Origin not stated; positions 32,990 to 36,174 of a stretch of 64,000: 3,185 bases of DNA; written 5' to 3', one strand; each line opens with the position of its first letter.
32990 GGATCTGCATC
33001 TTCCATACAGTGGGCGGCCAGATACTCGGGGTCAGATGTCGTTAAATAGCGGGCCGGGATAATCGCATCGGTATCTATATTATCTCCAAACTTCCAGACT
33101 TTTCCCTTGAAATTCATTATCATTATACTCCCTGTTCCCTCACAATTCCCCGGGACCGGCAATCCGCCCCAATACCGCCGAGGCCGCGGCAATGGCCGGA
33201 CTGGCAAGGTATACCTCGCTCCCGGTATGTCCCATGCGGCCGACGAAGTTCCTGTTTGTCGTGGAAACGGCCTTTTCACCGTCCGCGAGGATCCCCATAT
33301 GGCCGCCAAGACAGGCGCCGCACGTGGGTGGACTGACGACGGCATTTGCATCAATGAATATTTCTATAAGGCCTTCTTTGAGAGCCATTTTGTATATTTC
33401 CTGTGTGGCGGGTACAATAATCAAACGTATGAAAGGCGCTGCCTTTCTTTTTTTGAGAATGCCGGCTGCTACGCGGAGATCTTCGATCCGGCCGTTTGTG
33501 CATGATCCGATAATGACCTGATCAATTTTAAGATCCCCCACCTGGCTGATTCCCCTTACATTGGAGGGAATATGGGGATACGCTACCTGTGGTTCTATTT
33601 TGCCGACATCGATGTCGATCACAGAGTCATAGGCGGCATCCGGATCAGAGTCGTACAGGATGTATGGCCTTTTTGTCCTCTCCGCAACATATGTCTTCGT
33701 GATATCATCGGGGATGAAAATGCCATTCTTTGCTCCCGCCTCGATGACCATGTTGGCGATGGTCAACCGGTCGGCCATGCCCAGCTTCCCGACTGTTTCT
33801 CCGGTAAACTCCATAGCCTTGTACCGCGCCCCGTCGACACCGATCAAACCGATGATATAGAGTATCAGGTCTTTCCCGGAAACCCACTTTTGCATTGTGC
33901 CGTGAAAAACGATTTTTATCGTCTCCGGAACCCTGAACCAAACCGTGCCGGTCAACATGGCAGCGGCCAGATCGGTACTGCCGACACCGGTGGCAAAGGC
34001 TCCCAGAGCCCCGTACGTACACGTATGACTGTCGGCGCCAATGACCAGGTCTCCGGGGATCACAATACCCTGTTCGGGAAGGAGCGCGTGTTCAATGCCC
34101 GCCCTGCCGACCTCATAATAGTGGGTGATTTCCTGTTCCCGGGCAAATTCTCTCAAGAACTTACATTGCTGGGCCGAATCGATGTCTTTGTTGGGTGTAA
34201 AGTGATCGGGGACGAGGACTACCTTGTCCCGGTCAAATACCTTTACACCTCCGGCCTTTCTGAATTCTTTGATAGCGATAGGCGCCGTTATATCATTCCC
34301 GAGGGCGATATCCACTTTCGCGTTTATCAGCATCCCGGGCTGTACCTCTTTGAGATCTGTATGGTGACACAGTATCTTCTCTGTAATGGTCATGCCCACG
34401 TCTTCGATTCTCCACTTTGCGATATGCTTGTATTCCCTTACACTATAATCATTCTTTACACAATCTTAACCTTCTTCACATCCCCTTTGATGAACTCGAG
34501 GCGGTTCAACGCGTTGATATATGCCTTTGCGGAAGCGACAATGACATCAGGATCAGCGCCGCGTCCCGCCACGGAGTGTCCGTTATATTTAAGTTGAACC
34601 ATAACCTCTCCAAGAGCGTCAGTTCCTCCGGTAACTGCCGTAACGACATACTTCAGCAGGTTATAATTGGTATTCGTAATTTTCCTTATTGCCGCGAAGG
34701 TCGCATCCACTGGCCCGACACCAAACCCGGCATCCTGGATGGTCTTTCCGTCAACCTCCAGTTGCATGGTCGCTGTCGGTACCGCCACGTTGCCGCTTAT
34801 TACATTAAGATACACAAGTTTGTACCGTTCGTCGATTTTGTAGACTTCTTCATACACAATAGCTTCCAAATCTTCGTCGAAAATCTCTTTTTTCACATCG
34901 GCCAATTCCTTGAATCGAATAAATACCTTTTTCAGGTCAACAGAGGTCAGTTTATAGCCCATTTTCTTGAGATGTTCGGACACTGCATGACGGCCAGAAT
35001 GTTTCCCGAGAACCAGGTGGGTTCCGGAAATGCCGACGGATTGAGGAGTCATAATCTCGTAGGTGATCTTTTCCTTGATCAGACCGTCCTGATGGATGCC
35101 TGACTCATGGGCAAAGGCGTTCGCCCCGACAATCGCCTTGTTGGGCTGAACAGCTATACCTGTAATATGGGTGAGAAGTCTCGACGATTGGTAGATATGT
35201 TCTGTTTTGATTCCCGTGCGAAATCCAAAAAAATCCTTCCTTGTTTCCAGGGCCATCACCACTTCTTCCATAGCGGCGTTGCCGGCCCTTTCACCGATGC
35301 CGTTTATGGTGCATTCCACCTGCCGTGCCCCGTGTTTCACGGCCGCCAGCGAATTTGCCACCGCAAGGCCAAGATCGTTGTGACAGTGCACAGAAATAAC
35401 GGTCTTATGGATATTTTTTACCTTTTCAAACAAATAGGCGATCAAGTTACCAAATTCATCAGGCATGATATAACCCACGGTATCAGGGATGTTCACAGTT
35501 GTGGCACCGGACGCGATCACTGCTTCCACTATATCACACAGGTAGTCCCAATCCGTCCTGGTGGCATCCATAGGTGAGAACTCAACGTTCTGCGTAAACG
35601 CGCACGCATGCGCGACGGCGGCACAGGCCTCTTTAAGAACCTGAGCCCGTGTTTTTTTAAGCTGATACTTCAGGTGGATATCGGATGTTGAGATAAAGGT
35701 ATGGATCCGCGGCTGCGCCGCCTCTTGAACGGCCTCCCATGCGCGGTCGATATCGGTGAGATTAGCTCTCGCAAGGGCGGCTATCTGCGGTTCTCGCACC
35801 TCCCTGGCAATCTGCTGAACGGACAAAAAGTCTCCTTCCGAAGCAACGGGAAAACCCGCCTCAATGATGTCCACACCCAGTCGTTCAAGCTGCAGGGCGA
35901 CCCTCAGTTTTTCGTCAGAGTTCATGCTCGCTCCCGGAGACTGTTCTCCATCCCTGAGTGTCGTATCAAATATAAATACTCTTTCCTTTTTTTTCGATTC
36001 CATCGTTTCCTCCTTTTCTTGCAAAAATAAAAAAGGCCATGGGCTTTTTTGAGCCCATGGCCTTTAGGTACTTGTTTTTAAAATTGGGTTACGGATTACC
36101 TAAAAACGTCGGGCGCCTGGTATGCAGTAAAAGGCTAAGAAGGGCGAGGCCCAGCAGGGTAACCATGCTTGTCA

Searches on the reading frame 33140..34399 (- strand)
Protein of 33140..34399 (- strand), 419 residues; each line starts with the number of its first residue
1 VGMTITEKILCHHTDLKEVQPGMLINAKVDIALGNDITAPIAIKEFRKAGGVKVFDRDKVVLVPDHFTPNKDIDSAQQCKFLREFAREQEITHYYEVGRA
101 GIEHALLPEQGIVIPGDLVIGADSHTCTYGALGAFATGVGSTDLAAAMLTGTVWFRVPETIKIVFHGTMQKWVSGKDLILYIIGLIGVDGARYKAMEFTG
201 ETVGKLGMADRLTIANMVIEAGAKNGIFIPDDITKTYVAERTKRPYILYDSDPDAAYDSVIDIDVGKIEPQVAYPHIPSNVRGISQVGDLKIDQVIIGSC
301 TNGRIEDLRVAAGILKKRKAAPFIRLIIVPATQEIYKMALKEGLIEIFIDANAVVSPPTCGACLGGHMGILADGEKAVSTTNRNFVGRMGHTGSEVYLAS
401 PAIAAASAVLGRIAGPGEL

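Call 53: search_protein_families(library=pfam, proteins=[window:33140-34399:-], max_evalue=0.000001)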
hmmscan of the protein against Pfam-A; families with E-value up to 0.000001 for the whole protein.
window:33140-34399:- (419 aa): 1 family
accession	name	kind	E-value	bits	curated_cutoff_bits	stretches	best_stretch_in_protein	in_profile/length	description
PF00330.25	Aconitase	-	1.2e-103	348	28.7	1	7-411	1-463/463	Aconitase family (aconitate hydratase)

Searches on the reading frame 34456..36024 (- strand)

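Call 53: search_protein_families(library=pfam, proteins=[window:34456-36024:-], max_evalue=0.000001)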
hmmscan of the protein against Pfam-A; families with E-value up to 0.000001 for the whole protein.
window:34456-36024:- (522 aa): 3 families
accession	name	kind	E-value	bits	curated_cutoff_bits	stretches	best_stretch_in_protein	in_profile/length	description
PF00682.25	HMGL-like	-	3e-95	319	29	1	16-283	2-259/260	HMGL-like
PF08502.15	LeuA_dimer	-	3.2e-40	137.5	24.9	1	380-509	1-130/131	LeuA allosteric (dimerisation) domain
PF22617.1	HCS_D2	-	1.3e-28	99.6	27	1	298-379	1-82/82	Homocitrate synthase post-HMGL domain-like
